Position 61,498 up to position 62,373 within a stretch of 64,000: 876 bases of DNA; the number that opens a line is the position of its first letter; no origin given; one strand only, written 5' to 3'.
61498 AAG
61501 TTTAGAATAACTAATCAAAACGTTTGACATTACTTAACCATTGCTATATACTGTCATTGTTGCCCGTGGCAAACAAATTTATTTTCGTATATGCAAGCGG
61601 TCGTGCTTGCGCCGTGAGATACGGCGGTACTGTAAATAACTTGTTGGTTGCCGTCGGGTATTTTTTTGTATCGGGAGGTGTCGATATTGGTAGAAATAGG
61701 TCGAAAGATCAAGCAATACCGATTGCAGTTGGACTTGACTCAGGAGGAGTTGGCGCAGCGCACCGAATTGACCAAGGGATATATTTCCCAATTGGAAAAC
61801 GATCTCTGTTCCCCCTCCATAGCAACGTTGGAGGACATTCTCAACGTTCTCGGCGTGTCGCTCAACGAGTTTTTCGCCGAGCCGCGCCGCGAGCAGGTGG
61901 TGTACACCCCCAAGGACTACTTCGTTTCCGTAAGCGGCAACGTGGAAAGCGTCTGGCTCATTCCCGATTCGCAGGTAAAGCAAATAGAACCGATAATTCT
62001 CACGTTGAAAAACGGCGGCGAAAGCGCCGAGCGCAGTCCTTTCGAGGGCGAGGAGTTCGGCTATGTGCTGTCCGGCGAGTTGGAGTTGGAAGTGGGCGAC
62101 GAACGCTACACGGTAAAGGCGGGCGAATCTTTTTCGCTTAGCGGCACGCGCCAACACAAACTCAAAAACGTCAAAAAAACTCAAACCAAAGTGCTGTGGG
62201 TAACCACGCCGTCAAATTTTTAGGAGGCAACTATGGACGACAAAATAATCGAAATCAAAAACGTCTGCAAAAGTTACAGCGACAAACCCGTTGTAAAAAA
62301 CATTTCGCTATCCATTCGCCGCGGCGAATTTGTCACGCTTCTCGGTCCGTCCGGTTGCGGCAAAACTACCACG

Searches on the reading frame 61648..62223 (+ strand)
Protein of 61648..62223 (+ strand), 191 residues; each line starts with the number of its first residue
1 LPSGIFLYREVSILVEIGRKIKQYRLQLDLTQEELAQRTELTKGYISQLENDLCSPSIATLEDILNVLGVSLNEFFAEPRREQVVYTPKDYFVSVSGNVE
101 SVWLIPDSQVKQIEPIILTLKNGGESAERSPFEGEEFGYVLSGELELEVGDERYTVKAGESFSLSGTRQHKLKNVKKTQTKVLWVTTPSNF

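Call 15: search_protein_families(library=pfam, proteins=[window:61648-62223:+])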
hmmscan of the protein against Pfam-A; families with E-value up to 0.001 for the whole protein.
window:61648-62223:+ (191 aa): 6 families
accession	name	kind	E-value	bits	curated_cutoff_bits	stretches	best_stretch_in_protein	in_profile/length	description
PF01381.28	HTH_3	-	2.6e-15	56.6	23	1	21-75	1-55/55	Helix-turn-helix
PF07883.17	Cupin_2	-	2.9e-15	56.2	27.2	1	118-185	3-69/70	Cupin domain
PF13560.12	HTH_31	-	2.8e-11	44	27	1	16-73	1-59/64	Helix-turn-helix domain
PF12844.13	HTH_19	-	9.6e-11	41.9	30.2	1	18-77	1-60/64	Helix-turn-helix domain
PF13443.12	HTH_26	-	4.4e-05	24.1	22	1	21-76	2-58/63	Cro/C1-type HTH DNA-binding domain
PF13413.12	HTH_25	-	0.00039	20.6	24.6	1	22-52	3-33/62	Helix-turn-helix domain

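Call 37: find_encoding_contigs(protein=window:61648-62223:+, flank=5000, max_places=10)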
Protein window:61648-62223:+ (191 aa): no gene with exactly this product is on record in the collection.

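Call 41: find_encoding_contigs(protein=window:61687-62220:+, flank=5000, max_places=10)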
Protein seq(178 aa) (178 aa): 20 contigs read that carry it; 10 places shown.
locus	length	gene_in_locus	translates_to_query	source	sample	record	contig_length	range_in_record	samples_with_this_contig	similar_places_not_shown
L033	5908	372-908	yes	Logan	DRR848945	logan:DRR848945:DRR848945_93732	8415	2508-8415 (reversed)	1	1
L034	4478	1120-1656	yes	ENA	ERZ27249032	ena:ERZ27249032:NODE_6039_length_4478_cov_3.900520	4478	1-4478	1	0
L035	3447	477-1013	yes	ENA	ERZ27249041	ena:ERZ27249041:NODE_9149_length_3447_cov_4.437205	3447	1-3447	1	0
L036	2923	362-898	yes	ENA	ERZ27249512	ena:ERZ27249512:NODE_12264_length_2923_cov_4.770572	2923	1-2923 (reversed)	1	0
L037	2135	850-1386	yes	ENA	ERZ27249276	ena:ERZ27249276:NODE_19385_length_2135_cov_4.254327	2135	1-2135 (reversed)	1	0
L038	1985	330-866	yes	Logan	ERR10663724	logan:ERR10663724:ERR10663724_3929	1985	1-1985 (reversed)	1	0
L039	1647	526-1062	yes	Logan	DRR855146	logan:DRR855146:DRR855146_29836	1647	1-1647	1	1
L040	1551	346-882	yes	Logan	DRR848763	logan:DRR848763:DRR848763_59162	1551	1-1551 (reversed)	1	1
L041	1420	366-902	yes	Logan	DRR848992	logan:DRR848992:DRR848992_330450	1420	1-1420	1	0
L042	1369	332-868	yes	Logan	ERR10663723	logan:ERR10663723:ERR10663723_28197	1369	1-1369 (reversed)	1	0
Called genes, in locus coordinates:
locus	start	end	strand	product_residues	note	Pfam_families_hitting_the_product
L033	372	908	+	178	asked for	PF12844:HTH_19, PF13560:HTH_31, PF01381:HTH_3, PF07883:Cupin_2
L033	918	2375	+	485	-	PF00005:ABC_tran, PF08402:TOBE_2 (weak)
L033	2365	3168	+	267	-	PF00528:BPD_transp_1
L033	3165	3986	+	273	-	PF00528:BPD_transp_1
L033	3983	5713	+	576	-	-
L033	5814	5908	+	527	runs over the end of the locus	PF02838:Glyco_hydro_20b, PF00728:Glyco_hydro_20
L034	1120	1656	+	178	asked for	PF12844:HTH_19, PF13560:HTH_31, PF01381:HTH_3, PF07883:Cupin_2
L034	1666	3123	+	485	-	PF00005:ABC_tran, PF08402:TOBE_2 (faint)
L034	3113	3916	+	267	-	PF00528:BPD_transp_1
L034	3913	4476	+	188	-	?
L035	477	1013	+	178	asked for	PF12844:HTH_19, PF13560:HTH_31, PF01381:HTH_3, PF07883:Cupin_2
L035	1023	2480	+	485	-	PF00005:ABC_tran, PF08402:TOBE_2 (faint)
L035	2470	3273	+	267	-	PF00528:BPD_transp_1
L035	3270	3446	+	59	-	?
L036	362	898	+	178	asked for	PF12844:HTH_19, PF13560:HTH_31, PF01381:HTH_3, PF07883:Cupin_2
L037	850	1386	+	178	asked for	PF12844:HTH_19, PF13560:HTH_31, PF01381:HTH_3, PF07883:Cupin_2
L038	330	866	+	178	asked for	PF12844:HTH_19, PF13560:HTH_31, PF01381:HTH_3, PF07883:Cupin_2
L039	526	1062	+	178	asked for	PF12844:HTH_19, PF13560:HTH_31, PF01381:HTH_3, PF07883:Cupin_2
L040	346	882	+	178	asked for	PF12844:HTH_19, PF13560:HTH_31, PF01381:HTH_3, PF07883:Cupin_2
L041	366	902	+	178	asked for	PF12844:HTH_19, PF13560:HTH_31, PF01381:HTH_3, PF07883:Cupin_2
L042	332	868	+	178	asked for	PF12844:HTH_19, PF13560:HTH_31, PF01381:HTH_3, PF07883:Cupin_2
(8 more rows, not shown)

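Call 72: find_homologous_proteins(query=window:61687-62220:+, max_evalue=1e-50)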
Query seq(178 aa) (178 aa): 272 proteins with E <= 1e-50 among 3568 candidates; the best 120 are listed.
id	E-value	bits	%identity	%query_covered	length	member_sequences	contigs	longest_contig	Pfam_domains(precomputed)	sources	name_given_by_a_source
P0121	3.2e-110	384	100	100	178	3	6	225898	PF12844.14,PF07883.18,PF01381.29,PF13560.13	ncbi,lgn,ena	-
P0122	2.3e-89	316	80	100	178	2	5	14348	PF12844.14,PF07883.18,PF01381.29,PF13560.13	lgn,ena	-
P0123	4.5e-88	311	81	100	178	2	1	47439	PF12844.14,PF07883.18,PF01381.29,PF02311.26,PF13560.13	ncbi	-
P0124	3.7e-87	308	80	100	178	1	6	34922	PF12844.14,PF07883.18,PF01381.29,PF13560.13,PF13443.13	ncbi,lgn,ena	-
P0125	1.5e-86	307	80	100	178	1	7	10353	PF12844.14,PF07883.18,PF01381.29,PF13560.13,PF13443.13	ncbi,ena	-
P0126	1.3e-84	300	78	100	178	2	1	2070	PF12844.14,PF07883.18,PF01381.29,PF02311.26,PF13560.13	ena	-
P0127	1.9e-83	296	77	100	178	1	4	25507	PF12844.14,PF07883.18,PF01381.29,PF13560.13,PF13443.13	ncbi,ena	-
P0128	4.8e-83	295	77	100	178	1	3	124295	PF12844.14,PF07883.18,PF01381.29,PF13560.13,PF13443.13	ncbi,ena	-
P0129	3.8e-82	292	75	100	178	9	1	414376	PF12844.14,PF07883.18,PF01381.29,PF13560.13,PF13443.13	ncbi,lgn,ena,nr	ncbi:MAG: helix-turn-helix domain-containing protein [Clostridiales bacterium]|nr:helix-turn-helix d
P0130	4.5e-82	292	78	100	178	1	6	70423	PF12844.14,PF07883.18,PF01381.29,PF11699.15,PF13560.13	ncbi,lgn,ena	-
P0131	6.5e-82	291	75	100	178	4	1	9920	PF12844.14,PF07883.18,PF01381.29,PF13560.13,PF13443.13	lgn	-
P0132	2.5e-80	286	71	100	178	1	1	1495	PF12844.14,PF07883.18,PF01381.29,PF13560.13,PF13443.13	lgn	-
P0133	3.0e-80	286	74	100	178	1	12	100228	PF12844.14,PF07883.18,PF01381.29,PF13560.13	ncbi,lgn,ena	-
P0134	3.7e-80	286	73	99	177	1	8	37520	PF12844.14,PF07883.18,PF01381.29,PF13560.13,PF13443.13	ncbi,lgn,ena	-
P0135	5.6e-80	285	73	100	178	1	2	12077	PF12844.14,PF07883.18,PF01381.29,PF13560.13,PF13443.13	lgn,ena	-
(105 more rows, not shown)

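Call 73: find_encoding_contigs(protein=P0123, flank=10000, max_places=1)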
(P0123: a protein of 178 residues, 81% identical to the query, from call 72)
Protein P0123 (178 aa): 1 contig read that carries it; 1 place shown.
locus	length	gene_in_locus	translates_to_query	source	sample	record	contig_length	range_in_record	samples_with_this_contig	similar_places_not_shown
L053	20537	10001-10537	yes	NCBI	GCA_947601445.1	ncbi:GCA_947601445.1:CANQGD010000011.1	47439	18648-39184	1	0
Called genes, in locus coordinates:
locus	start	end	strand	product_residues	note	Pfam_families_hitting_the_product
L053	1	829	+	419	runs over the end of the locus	PF00565:SNase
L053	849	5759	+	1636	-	PF20578:aBig_2 (faint)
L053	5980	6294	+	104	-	PF13560:HTH_31 (weak), PF01381:HTH_3 (weak)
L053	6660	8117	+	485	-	PF01966:HD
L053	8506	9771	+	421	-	PF10509:GalKase_gal_bdg, PF00288:GHMP_kinases_N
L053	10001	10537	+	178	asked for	PF12844:HTH_19, PF13560:HTH_31, PF01381:HTH_3, PF02311:AraC_binding (weak), PF07883:Cupin_2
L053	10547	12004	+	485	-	PF00005:ABC_tran, PF08402:TOBE_2 (faint)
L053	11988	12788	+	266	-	PF00528:BPD_transp_1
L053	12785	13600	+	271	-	PF00528:BPD_transp_1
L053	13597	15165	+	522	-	PF01547:SBP_bac_1 (faint), PF13416:SBP_bac_8 (weak)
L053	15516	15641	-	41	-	-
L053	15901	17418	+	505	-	PF02838:Glyco_hydro_20b, PF00728:Glyco_hydro_20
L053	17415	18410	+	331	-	PF00365:PFK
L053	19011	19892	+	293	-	PF12822:ECF_trnsprt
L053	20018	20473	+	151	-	PF02367:TsaE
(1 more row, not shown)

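Call 74: find_encoding_contigs(protein=P0124, flank=10000, max_places=2)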
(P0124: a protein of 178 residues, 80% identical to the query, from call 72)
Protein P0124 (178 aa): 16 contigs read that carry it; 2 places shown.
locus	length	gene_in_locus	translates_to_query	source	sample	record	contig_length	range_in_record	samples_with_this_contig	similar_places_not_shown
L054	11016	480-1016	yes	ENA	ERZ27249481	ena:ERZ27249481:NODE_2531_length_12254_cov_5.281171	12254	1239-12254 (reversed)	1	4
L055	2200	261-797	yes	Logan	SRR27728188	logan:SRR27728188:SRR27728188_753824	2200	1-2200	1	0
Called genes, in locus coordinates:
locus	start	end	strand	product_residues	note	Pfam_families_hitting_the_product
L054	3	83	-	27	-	?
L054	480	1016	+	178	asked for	PF12844:HTH_19, PF13560:HTH_31, PF01381:HTH_3, PF13443:HTH_26 (faint), PF07883:Cupin_2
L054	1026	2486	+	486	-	PF00005:ABC_tran, PF08402:TOBE_2 (faint)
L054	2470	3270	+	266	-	PF00528:BPD_transp_1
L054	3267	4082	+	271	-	PF00528:BPD_transp_1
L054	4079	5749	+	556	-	PF13416:SBP_bac_8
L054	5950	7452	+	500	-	PF02838:Glyco_hydro_20b, PF00728:Glyco_hydro_20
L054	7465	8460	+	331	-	PF00365:PFK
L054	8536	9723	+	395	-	PF00155:Aminotran_1_2, PF01053:Cys_Met_Meta_PP (weak), PF01041:DegT_DnrJ_EryC1 (weak), PF01212:Beta_elim_lyase (weak)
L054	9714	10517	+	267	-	PF00106:adh_short, PF01370:Epimerase (weak), PF08659:KR, PF13561:adh_short_C2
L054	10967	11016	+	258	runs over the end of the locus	PF07155:ECF-ribofla_trS (weak), PF09515:Thia_YuaJ (weak), PF12822:ECF_trnsprt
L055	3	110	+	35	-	?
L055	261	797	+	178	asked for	PF12844:HTH_19, PF13560:HTH_31, PF01381:HTH_3, PF13443:HTH_26 (faint), PF07883:Cupin_2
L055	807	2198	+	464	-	?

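Call 88: find_encoding_contigs(protein=P0121, flank=10000, max_places=3)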
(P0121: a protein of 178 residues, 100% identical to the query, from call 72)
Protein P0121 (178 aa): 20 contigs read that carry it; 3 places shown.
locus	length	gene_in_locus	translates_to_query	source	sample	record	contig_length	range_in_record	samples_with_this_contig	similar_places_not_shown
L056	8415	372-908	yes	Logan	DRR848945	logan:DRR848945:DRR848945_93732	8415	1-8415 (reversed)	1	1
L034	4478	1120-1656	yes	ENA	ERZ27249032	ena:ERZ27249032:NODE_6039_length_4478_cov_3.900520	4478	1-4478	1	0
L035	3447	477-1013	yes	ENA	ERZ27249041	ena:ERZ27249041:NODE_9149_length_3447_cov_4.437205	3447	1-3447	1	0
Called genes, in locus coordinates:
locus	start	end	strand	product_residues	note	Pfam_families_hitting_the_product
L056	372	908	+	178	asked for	PF12844:HTH_19, PF13560:HTH_31, PF01381:HTH_3, PF07883:Cupin_2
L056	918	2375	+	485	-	PF00005:ABC_tran, PF08402:TOBE_2 (weak)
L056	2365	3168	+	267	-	PF00528:BPD_transp_1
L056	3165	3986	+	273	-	PF00528:BPD_transp_1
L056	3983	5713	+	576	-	-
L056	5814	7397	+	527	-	PF02838:Glyco_hydro_20b, PF00728:Glyco_hydro_20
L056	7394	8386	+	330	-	PF00365:PFK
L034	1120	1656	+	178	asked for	PF12844:HTH_19, PF13560:HTH_31, PF01381:HTH_3, PF07883:Cupin_2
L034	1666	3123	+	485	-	PF00005:ABC_tran, PF08402:TOBE_2 (faint)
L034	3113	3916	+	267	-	PF00528:BPD_transp_1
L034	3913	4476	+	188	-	?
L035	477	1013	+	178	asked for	PF12844:HTH_19, PF13560:HTH_31, PF01381:HTH_3, PF07883:Cupin_2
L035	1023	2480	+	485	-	PF00005:ABC_tran, PF08402:TOBE_2 (faint)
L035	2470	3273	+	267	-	PF00528:BPD_transp_1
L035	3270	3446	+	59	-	?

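Call 89: list_cluster_members(proteins=[P0121])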
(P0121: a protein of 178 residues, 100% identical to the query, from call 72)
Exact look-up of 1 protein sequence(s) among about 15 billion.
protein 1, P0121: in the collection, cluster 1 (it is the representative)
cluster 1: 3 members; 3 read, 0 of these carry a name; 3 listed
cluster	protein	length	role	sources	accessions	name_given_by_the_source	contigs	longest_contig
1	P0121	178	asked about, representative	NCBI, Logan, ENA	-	-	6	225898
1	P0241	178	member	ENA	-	-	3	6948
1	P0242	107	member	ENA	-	-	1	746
